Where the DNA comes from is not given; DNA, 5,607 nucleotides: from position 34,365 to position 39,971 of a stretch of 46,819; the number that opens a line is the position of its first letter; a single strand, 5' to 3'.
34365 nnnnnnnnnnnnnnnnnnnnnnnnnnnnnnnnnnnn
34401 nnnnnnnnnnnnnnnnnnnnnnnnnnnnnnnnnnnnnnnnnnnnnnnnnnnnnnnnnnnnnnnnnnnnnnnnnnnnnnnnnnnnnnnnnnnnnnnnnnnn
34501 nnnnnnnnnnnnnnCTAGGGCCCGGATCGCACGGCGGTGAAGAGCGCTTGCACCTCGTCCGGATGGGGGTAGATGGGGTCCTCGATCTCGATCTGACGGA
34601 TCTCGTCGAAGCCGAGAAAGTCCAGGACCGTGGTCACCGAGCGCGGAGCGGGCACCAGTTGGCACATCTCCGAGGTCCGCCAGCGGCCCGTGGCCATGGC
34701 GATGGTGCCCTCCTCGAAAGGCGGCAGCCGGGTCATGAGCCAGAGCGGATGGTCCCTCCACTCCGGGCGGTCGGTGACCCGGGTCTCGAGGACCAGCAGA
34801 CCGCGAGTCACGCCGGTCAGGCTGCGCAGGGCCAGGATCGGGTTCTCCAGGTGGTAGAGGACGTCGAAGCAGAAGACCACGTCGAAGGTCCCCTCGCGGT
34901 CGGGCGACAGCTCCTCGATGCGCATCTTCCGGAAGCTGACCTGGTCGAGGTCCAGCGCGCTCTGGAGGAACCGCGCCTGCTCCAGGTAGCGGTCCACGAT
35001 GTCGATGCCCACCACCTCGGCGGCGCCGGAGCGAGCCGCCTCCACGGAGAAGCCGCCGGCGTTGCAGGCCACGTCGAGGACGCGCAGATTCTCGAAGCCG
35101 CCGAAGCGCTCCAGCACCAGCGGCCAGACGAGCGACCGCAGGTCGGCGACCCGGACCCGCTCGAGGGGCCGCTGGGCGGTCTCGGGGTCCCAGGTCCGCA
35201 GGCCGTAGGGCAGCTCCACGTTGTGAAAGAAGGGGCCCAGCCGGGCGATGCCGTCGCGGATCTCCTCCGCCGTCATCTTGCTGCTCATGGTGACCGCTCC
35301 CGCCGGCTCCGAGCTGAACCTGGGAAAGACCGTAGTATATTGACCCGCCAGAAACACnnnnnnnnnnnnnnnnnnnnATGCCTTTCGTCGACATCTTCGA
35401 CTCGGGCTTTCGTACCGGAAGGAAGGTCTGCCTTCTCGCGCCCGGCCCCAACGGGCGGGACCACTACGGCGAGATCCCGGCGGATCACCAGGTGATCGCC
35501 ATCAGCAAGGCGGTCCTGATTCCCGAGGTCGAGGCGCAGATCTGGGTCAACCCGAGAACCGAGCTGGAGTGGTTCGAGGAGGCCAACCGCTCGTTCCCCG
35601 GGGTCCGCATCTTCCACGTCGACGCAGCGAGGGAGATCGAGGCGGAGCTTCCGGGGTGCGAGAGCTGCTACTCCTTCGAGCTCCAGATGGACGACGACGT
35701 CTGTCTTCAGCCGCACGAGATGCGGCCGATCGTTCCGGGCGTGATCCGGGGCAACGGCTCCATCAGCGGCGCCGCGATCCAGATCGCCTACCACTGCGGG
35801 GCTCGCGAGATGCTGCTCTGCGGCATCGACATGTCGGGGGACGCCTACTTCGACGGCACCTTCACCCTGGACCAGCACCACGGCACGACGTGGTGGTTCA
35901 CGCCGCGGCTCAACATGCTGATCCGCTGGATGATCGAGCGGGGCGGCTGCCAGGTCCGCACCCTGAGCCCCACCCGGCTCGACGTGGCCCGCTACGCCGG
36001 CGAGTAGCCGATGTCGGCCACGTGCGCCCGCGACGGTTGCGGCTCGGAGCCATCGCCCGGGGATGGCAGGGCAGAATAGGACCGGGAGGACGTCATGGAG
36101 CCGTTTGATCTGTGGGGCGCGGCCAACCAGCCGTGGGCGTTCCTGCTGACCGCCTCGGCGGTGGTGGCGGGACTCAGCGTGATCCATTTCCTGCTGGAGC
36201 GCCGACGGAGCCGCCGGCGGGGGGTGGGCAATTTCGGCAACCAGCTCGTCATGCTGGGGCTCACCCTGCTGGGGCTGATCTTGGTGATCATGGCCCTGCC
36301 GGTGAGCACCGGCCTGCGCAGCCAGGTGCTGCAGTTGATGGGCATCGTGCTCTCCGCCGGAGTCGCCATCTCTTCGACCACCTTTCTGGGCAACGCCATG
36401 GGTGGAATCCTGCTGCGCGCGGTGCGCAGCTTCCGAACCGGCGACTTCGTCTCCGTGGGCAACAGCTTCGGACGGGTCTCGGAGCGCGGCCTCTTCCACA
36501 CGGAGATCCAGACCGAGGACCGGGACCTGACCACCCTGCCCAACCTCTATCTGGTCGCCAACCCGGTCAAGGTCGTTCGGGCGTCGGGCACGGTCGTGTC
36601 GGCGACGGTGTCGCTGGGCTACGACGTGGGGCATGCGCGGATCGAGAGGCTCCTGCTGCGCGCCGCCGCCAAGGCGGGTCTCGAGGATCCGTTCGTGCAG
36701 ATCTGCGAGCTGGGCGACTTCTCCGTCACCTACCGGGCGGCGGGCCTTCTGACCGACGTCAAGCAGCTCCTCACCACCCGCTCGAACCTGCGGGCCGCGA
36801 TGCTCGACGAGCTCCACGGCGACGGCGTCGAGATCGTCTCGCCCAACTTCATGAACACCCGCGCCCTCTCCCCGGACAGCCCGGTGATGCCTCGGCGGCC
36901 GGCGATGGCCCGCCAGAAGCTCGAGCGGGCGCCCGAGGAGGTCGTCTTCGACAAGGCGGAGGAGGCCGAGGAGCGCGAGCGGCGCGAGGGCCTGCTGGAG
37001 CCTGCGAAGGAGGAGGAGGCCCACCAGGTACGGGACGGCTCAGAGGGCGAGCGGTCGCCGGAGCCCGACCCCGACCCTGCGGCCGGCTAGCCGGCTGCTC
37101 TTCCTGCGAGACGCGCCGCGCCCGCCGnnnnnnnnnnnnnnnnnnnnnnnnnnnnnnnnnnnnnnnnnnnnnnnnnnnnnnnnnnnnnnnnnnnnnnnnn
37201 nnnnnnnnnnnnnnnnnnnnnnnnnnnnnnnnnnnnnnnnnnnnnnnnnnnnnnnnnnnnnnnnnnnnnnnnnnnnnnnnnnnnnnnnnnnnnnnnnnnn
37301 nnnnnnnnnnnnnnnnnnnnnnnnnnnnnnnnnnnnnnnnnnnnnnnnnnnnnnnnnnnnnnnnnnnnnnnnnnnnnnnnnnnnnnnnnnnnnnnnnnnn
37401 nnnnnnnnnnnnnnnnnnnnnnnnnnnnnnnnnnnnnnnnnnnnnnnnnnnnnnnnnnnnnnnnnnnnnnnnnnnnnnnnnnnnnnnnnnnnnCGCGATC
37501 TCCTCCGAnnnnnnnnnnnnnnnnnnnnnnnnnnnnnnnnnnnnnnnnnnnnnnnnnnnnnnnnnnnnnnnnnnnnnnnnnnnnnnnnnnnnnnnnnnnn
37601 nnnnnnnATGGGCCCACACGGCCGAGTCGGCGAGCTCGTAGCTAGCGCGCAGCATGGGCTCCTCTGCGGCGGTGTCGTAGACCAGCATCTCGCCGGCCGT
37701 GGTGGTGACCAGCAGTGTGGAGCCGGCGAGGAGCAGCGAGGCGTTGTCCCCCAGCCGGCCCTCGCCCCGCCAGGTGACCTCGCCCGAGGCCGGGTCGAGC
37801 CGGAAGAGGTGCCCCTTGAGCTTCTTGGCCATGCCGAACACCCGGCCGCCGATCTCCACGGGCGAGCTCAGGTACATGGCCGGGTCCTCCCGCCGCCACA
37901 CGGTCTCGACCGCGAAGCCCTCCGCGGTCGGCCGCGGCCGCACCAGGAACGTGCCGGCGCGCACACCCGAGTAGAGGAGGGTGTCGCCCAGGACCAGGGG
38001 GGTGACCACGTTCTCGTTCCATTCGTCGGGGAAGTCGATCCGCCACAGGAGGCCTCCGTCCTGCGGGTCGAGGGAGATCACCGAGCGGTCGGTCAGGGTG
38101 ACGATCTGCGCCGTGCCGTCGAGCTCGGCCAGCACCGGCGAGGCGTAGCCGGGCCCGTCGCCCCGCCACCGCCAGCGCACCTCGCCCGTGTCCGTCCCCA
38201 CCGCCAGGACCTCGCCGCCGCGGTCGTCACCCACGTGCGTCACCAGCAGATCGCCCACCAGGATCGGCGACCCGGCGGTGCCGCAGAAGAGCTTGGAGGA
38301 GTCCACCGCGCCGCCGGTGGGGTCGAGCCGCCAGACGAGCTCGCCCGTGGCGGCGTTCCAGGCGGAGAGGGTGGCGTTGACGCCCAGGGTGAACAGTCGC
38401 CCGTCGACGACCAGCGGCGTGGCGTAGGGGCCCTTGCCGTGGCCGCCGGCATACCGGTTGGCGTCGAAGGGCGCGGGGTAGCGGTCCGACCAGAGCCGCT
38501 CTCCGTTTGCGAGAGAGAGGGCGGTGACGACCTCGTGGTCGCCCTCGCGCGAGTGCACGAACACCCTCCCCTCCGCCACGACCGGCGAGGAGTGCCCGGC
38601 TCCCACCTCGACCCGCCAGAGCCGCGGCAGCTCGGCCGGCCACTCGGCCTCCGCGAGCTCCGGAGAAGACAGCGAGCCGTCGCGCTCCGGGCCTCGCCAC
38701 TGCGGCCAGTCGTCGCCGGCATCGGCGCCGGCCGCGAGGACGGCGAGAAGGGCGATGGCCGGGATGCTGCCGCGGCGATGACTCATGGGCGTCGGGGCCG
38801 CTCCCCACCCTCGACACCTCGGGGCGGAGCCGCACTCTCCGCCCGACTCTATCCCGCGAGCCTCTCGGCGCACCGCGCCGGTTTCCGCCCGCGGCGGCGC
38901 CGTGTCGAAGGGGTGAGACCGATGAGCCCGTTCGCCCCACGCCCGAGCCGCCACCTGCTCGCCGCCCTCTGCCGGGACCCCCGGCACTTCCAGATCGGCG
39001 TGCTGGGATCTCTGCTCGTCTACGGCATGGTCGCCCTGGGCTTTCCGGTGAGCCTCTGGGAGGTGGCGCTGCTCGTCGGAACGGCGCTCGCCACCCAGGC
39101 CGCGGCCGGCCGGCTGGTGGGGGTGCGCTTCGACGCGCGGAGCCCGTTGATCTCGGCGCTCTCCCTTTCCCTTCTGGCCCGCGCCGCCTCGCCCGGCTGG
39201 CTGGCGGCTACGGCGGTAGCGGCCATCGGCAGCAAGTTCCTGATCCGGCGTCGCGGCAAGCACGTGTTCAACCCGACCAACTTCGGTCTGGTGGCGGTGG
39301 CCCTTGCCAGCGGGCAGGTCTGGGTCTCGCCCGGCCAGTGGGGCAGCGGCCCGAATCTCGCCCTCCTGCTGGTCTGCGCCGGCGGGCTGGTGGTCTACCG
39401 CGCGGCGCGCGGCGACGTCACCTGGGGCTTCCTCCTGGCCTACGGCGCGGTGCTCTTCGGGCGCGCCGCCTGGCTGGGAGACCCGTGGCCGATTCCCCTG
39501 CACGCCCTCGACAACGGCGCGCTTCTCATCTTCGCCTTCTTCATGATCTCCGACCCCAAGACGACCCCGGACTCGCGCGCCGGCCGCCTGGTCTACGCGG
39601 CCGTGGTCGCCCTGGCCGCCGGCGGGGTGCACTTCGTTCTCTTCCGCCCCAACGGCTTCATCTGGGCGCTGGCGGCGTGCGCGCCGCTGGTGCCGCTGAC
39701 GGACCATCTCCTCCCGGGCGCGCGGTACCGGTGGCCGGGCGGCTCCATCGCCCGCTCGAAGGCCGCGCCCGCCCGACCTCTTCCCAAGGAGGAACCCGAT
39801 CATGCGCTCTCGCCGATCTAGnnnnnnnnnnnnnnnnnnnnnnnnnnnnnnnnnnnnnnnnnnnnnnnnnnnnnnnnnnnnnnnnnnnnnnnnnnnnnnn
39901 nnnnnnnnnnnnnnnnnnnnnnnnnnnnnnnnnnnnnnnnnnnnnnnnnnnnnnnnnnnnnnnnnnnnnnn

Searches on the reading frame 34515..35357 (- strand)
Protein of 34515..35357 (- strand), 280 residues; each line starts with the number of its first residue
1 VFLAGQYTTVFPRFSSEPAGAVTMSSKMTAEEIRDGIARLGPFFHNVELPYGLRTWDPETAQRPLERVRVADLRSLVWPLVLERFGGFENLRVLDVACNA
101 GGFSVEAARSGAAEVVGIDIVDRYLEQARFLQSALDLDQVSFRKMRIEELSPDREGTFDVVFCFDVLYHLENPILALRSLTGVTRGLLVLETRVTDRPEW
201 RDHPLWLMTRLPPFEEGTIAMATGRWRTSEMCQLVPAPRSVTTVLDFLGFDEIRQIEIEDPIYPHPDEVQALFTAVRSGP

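Call 4: search_protein_families(library=pfam, proteins=[window:34515-35357:-], max_evalue=0.01)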
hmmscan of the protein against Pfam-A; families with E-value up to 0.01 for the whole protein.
window:34515-35357:- (280 aa): 7 families
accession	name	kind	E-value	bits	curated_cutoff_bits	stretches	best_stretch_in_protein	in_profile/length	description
PF13847.12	Methyltransf_31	-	7.7e-18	65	27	1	89-189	3-108/145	Methyltransferase domain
PF13649.12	Methyltransf_25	-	3e-14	53.9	27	1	93-174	1-81/97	Methyltransferase domain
PF08241.18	Methyltransf_11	-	3.2e-14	53.8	21.2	1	94-185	1-88/95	Methyltransferase domain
PF08003.17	Methyltransf_9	-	6e-14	52.2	23.8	1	78-196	104-223/315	Protein of unknown function (DUF1698)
PF13489.12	Methyltransf_23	-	2.9e-12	47.1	27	1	81-196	12-122/164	Methyltransferase domain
PF08242.18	Methyltransf_12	-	1.3e-10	42.3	30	1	94-181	1-89/98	Methyltransferase domain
PF01728.25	FtsJ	-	5.4e-05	23.6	24.1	1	82-163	13-97/181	FtsJ-like methyltransferase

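Call 6: search_protein_families(library=ncbifam, proteins=[window:34515-35357:-], max_evalue=0.001)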
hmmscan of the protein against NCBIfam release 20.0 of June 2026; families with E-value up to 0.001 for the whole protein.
window:34515-35357:- (280 aa): 18 families
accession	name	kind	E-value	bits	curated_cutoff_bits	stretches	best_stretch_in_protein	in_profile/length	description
TIGR04290.1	meth_Rta_06860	hypoth_equivalog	1.9e-26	92.9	300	1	33-192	2-151/226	TIGR04290 family methyltransferase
NF011650.0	PRK15068.1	equivalog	2.5e-18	66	209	1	77-197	110-232/324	tRNA 5-methoxyuridine(34)/uridine 5-oxyacetic acid(34) synthase CmoB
TIGR00452.1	TIGR00452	equivalog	2.4e-17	62.7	275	1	78-198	106-227/316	tRNA 5-methoxyuridine(34)/uridine 5-oxyacetic acid(34) synthase CmoB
TIGR01983.1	UbiG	equivalog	6e-16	58.4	102.95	1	69-182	29-141/228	bifunctional 2-polyprenyl-6-hydroxyphenol methylase/3-demethylubiquinol 3-O-methyltransferase UbiG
TIGR02021.1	BchM-ChlM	equivalog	8e-11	41.8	158.9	1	88-189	53-152/218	magnesium protoporphyrin IX methyltransferase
TIGR04345.1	ovoA_Cterm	equivalog_domain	5.5e-10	39.2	170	1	80-132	32-83/242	putative 4-mercaptohistidine N1-methyltransferase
NF043040.1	corrin_prot_MT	hypoth_equivalog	4.7e-09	36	180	1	90-171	42-124/216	corrinoid protein-associated methyltransferase CpaM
NF004851.0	PRK06202.1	equivalog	2.3e-07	30.5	243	1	89-173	60-145/237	hypothetical protein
NF041537.1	ArsM_AhpD_UU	exception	2.5e-07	29.8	510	1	92-166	79-154/345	arsenite methyltransferase/AhpD domain selenoprotein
NF041536.1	ArsM_DUF2284_UU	exception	2.9e-07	29.2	575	1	92-167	79-155/459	arsenite methyltransferase/DUF2284 domain selenoprotein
NF047649.1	MTase_UXPK_star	exception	1.7e-06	27.3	460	1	93-167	81-156/283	methyltransferase/UXPK-star double selenoprotein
TIGR01934.1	MenG_MenH_UbiE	subfamily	6.8e-06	25.5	158.35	1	86-163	36-112/223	ubiquinone/menaquinone biosynthesis methyltransferase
TIGR02072.1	BioC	equivalog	1.8e-05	24.7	184.95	1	84-194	29-136/244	malonyl-ACP O-methyltransferase BioC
NF040703.1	cyclopro_CfaB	exception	4.2e-05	22.5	650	1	60-195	135-267/393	C17 cyclopropane fatty acid synthase CfaB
TIGR00406.1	prmA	equivalog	0.00015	21.3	183.15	1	92-168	162-239/288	50S ribosomal protein L11 methyltransferase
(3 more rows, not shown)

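Call 95: search_solved_structures(query=window:34515-35357:-, max_evalue=0.001)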
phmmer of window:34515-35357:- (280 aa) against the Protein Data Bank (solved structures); distinct sequences matched with E-value up to 0.001: 30.
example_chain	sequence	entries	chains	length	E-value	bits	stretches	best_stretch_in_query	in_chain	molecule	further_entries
4kdr_A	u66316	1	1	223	5.4e-11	45.7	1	53-180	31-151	3-demethylubiquinone-9 3-methyltransferase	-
5dpm_A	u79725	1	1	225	5.5e-11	45.7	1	53-180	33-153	Ubiquinone biosynthesis O-methyltransferase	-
4kdc_A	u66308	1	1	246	6.3e-11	45.5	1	53-181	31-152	3-demethylubiquinone-9 3-methyltransferase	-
7ct8_A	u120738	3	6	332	4.6e-08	36.1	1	77-199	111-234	tRNA U34 carboxymethyltransferase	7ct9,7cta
4qnu_A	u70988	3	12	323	1.2e-07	34.8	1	77-199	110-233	tRNA (mo5U34)-methyltransferase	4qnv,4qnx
7qcb_A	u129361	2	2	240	5.6e-07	32.5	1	38-195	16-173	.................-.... 27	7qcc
4p7c_A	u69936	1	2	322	1.1e-06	31.6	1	89-194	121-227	tRNA (mo5U34)-methyltransferase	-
5je3_A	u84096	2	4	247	2.2e-06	30.6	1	80-187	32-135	Methyl transferase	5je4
5jdz_A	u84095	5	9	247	2.2e-06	30.6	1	80-187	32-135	Methyl transferase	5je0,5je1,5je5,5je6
5jdy_A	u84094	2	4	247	2.2e-06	30.6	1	80-187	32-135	Methyl transferase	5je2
3mgg_A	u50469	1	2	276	3.4e-06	30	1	91-185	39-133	Methyltransferase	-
6uak_A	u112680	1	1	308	4.1e-06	29.7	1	64-185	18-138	SAM dependent methyltransferase LahSB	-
5wp4_A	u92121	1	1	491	5.5e-06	29.3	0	90-175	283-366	Phosphoethanolamine N-methyltransferase 1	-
5wp5_A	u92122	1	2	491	8.9e-06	28.6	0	92-176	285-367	Phosphomethylethanolamine N-methyltransferase 2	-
5t38_A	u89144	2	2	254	9.4e-06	28.5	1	91-188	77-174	EvdMO1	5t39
8rdl_A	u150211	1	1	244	3.5e-05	26.6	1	82-180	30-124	ToxA protein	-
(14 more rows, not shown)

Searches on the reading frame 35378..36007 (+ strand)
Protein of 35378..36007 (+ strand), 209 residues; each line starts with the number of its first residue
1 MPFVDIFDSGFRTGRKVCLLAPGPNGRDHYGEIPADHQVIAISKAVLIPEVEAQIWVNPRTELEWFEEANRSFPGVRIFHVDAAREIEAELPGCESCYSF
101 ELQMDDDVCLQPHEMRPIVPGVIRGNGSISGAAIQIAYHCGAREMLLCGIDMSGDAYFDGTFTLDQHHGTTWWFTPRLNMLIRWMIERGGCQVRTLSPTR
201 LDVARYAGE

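Call 4: search_protein_families(library=pfam, proteins=[window:35378-36007:+], max_evalue=0.01)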
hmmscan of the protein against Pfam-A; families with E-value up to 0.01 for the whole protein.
window:35378-36007:+ (209 aa): 1 family
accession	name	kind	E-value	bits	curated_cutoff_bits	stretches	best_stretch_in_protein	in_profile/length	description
PF01973.23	MptE-like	-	0.00083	19.6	34.6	1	118-153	135-167/171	6-hydroxymethylpterin diphosphokinase MptE-like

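Call 6: search_protein_families(library=ncbifam, proteins=[window:35378-36007:+], max_evalue=0.001)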
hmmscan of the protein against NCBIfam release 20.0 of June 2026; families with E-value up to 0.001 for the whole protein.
window:35378-36007:+ (209 aa): 0 families

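Call 72: search_solved_structures(query=window:35378-36007:+, max_evalue=5)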
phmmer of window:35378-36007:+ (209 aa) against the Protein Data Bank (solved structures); distinct sequences matched with E-value up to 5: 2.
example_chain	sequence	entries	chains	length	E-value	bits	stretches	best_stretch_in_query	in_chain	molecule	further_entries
2o0b_A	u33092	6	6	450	0.044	16.7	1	120-203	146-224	3-phosphoshikimate 1-carboxyvinyltransferase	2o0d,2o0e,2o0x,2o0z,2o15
2bjb_A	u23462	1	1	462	0.046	16.6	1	120-203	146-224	3-PHOSPHOSHIKIMATE 1-CARBOXYVINYLTRANSFERASE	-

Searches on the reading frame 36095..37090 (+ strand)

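Call 4: search_protein_families(library=pfam, proteins=[window:36095-37090:+], max_evalue=0.01)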
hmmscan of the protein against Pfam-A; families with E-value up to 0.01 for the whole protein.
window:36095-37090:+ (331 aa): 1 family
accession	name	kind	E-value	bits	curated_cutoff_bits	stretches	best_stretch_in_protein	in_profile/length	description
PF00924.24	MS_channel_2nd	-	5.7e-11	42.8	20.2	1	98-158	3-63/68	Mechanosensitive ion channel, beta-domain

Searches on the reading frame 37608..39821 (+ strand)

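Call 4: search_protein_families(library=pfam, proteins=[window:37608-39821:+], max_evalue=0.01)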
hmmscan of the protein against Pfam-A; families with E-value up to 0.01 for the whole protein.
window:37608-39821:+ (737 aa): 1 family
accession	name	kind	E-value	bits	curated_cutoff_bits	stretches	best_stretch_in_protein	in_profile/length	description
PF03116.20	NQR2_RnfD_RnfE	-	3.1e-09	37.1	27.7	1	583-702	175-290/296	NQR2, RnfD, RnfE family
